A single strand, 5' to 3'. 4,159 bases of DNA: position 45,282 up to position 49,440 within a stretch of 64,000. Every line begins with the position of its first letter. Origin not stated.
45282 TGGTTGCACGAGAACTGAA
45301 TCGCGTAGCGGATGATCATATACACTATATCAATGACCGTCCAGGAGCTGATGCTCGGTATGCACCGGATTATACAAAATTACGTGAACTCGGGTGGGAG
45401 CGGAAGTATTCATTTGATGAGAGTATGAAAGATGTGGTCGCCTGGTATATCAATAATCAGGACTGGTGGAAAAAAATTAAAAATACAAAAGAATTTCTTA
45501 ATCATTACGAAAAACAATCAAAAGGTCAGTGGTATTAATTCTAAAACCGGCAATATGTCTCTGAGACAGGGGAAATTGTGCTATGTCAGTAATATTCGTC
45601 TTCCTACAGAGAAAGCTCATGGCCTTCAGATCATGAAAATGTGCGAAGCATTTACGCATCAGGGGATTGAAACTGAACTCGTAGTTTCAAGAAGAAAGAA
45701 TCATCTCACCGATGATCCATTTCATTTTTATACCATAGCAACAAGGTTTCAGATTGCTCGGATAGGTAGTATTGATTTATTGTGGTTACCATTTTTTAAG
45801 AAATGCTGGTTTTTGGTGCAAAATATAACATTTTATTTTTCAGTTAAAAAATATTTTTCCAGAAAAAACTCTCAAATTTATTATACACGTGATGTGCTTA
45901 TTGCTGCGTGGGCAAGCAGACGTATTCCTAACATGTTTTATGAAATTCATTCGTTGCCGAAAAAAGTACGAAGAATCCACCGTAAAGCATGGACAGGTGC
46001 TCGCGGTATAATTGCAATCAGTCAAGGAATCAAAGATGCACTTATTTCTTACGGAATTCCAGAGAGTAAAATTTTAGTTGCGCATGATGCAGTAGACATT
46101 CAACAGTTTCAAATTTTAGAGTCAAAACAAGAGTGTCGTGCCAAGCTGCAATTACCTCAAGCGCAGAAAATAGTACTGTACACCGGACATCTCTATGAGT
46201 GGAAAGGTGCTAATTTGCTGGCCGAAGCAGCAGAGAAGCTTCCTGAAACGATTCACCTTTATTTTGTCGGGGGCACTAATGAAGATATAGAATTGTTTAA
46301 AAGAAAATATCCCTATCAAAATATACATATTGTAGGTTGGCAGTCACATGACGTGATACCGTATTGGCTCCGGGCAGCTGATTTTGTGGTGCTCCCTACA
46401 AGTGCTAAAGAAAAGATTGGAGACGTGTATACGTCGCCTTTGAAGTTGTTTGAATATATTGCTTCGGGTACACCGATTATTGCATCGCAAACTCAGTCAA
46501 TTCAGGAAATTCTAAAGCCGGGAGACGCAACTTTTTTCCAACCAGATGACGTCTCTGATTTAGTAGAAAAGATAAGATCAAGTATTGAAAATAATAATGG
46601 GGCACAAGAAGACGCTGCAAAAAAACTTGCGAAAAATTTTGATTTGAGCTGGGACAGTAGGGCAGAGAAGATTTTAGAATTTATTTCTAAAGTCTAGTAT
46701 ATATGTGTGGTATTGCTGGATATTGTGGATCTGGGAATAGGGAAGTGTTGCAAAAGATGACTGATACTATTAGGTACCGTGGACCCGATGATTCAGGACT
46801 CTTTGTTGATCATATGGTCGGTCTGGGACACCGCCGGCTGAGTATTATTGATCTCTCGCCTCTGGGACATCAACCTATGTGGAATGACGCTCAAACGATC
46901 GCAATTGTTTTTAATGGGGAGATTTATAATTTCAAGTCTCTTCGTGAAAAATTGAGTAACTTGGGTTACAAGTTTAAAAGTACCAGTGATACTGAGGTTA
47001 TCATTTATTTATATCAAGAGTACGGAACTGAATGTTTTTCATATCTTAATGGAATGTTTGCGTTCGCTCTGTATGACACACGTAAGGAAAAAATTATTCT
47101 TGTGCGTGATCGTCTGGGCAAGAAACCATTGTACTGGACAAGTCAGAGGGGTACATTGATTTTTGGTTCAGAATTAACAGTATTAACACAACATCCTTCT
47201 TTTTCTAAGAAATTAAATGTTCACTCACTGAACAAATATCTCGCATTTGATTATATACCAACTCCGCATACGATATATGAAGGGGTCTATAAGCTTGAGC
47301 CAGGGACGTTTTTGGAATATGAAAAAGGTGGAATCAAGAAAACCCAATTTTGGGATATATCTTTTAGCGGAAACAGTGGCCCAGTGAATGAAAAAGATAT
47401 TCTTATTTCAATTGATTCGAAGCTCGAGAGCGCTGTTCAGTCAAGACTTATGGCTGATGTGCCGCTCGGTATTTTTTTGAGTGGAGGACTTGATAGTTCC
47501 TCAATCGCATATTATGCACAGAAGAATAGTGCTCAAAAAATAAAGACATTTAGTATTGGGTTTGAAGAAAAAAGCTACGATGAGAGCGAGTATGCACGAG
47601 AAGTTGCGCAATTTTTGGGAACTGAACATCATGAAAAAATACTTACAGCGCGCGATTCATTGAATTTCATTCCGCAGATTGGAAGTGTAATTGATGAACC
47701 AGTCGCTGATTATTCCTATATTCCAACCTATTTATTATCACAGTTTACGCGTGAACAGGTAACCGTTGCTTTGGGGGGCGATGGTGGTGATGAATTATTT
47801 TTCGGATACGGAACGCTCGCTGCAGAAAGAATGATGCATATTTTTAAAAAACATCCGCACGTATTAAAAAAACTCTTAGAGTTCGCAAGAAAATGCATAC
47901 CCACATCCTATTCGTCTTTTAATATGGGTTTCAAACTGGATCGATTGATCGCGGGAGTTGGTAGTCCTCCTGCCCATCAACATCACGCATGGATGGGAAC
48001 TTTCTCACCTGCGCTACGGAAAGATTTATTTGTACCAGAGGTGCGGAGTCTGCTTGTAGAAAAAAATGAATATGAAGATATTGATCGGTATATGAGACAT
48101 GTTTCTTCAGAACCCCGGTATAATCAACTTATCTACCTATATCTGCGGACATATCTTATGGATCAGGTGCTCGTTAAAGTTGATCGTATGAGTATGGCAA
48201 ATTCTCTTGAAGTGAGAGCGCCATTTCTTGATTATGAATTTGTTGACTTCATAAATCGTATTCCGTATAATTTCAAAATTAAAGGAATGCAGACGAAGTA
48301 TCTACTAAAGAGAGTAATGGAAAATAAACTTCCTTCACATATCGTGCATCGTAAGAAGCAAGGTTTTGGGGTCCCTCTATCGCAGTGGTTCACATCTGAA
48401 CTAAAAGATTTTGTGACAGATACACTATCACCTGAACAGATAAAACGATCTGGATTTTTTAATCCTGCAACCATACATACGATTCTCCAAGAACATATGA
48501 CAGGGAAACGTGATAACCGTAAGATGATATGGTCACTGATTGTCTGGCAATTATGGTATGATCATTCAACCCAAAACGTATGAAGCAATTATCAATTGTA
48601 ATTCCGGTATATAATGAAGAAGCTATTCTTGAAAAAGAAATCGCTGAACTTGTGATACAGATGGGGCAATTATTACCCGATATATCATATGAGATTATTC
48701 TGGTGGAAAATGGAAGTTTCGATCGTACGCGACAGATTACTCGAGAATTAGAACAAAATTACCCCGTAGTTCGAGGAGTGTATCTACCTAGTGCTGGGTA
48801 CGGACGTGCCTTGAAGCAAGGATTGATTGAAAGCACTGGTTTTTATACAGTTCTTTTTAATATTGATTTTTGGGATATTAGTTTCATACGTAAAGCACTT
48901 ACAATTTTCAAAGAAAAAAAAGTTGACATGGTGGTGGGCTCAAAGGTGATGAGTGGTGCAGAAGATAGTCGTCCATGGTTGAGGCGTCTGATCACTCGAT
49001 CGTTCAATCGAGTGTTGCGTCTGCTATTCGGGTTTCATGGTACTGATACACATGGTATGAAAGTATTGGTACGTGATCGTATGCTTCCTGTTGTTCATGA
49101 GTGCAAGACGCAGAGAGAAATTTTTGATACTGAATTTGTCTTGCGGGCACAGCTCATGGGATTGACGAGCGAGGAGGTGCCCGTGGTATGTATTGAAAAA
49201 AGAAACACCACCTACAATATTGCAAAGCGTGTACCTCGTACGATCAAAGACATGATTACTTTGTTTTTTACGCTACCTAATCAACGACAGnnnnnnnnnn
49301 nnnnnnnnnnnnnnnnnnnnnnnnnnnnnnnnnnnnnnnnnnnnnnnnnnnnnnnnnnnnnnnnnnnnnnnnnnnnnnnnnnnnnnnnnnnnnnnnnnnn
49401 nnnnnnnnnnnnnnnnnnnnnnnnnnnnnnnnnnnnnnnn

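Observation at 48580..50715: Single-polypeptide fusion of a polyprenyl-phosphate sugar synthase (GT2) with a GT-C-like membrane transferase domain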

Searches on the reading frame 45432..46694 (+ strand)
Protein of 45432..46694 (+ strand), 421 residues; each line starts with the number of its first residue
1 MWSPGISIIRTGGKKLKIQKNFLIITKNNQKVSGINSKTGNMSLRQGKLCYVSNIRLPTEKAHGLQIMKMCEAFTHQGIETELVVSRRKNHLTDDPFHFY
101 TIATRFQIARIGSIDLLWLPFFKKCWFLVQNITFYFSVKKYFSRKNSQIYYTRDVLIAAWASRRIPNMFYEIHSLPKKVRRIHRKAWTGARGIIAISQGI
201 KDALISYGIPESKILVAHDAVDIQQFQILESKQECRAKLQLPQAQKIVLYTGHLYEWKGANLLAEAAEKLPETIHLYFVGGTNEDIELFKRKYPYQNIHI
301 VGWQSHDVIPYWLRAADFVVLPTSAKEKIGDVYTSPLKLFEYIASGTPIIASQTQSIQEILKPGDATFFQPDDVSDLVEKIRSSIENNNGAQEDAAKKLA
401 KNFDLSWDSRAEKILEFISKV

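Call 3: search_protein_families(library=pfam, proteins=[window:45432-46694:+], max_evalue=0.01)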
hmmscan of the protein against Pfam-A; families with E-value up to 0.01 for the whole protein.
window:45432-46694:+ (421 aa): 5 families
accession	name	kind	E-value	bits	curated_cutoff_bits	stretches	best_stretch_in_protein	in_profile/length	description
PF00534.26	Glycos_transf_1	-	7.7e-21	74.8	26.4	1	232-394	2-160/172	Glycosyl transferases group 1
PF13692.12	Glyco_trans_1_4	-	2.1e-20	73.9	27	1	246-387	2-142/142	Glycosyl transferases group 1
PF13524.12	Glyco_trans_1_2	-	4.6e-10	40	25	1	263-415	6-143/144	Glycosyl transferase-like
PF13439.12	Glyco_transf_4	-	8.4e-10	39.4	28.5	1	67-224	8-169/170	Glycosyltransferase Family 4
PF13579.12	Glyco_trans_4_4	-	0.0032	18.3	29.7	1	67-216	7-154/158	Glycosyl transferase 4-like domain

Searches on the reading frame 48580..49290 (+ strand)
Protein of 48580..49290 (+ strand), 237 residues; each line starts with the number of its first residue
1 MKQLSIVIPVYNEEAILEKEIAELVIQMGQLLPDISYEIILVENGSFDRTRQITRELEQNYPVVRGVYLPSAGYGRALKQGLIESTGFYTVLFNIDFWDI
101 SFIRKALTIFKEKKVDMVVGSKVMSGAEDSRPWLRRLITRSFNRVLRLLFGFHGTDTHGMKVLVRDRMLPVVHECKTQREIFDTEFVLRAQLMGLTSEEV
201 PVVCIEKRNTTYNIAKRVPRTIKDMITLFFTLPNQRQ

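Call 69: search_solved_structures(query=A6, max_evalue=0.01, show_alignments=3)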
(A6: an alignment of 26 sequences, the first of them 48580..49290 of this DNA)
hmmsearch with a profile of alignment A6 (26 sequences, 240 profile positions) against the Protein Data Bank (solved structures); distinct sequences matched with E-value up to 0.01: 34.
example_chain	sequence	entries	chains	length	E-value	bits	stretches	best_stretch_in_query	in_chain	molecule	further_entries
2z87_A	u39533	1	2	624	1.1e-18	70.5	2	5-97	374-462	Chondroitin synthase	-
2z86_A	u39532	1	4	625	1.1e-18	70.5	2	5-97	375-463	Chondroitin synthase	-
5mlz_A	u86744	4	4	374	1e-16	64.1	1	4-143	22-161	Dolichol monophosphate mannose synthase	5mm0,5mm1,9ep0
9hwj_A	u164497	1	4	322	1.5e-16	63.5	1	5-228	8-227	Undecaprenyl-phosphate 4-deoxy-4-formamido-L-arabinose transferase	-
3bcv_A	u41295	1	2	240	1.7e-16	63.4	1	5-118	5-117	Putative glycosyltransferase protein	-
5ekp_C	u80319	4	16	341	4.5e-16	62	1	6-126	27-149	Uncharacterized glycosyltransferase sll0501 | Glycosyltransferase sll0501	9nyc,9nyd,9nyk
5eke_A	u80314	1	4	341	4.5e-16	62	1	6-126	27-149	Uncharacterized glycosyltransferase sll0501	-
9nye_A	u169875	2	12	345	4.6e-16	62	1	6-126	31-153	Glycosyltransferase sll0501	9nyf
9bhc_C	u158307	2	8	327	2.1e-15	59.8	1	5-228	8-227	Undecaprenyl-phosphate 4-deoxy-4-formamido-L-arabinose transferase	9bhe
8vxh_A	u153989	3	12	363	2.9e-15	59.3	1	5-228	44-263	Undecaprenyl-phosphate 4-deoxy-4-formamido-L-arabinose transferase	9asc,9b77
5hea_A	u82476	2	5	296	9.7e-15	57.6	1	5-104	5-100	Putative glycosyltransferase (GalT1)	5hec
5tze_C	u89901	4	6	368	6.4e-11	45.1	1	6-116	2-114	Glycosyl transferase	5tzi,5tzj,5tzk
5tz8_A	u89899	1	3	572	1e-10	44.4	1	6-115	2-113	Glycosyl transferase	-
6p61_A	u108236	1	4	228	2.9e-10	43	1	2-118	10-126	Glycosyltransferase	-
8vh7_A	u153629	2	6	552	1.1e-09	41.1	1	3-97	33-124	Heparosan synthase B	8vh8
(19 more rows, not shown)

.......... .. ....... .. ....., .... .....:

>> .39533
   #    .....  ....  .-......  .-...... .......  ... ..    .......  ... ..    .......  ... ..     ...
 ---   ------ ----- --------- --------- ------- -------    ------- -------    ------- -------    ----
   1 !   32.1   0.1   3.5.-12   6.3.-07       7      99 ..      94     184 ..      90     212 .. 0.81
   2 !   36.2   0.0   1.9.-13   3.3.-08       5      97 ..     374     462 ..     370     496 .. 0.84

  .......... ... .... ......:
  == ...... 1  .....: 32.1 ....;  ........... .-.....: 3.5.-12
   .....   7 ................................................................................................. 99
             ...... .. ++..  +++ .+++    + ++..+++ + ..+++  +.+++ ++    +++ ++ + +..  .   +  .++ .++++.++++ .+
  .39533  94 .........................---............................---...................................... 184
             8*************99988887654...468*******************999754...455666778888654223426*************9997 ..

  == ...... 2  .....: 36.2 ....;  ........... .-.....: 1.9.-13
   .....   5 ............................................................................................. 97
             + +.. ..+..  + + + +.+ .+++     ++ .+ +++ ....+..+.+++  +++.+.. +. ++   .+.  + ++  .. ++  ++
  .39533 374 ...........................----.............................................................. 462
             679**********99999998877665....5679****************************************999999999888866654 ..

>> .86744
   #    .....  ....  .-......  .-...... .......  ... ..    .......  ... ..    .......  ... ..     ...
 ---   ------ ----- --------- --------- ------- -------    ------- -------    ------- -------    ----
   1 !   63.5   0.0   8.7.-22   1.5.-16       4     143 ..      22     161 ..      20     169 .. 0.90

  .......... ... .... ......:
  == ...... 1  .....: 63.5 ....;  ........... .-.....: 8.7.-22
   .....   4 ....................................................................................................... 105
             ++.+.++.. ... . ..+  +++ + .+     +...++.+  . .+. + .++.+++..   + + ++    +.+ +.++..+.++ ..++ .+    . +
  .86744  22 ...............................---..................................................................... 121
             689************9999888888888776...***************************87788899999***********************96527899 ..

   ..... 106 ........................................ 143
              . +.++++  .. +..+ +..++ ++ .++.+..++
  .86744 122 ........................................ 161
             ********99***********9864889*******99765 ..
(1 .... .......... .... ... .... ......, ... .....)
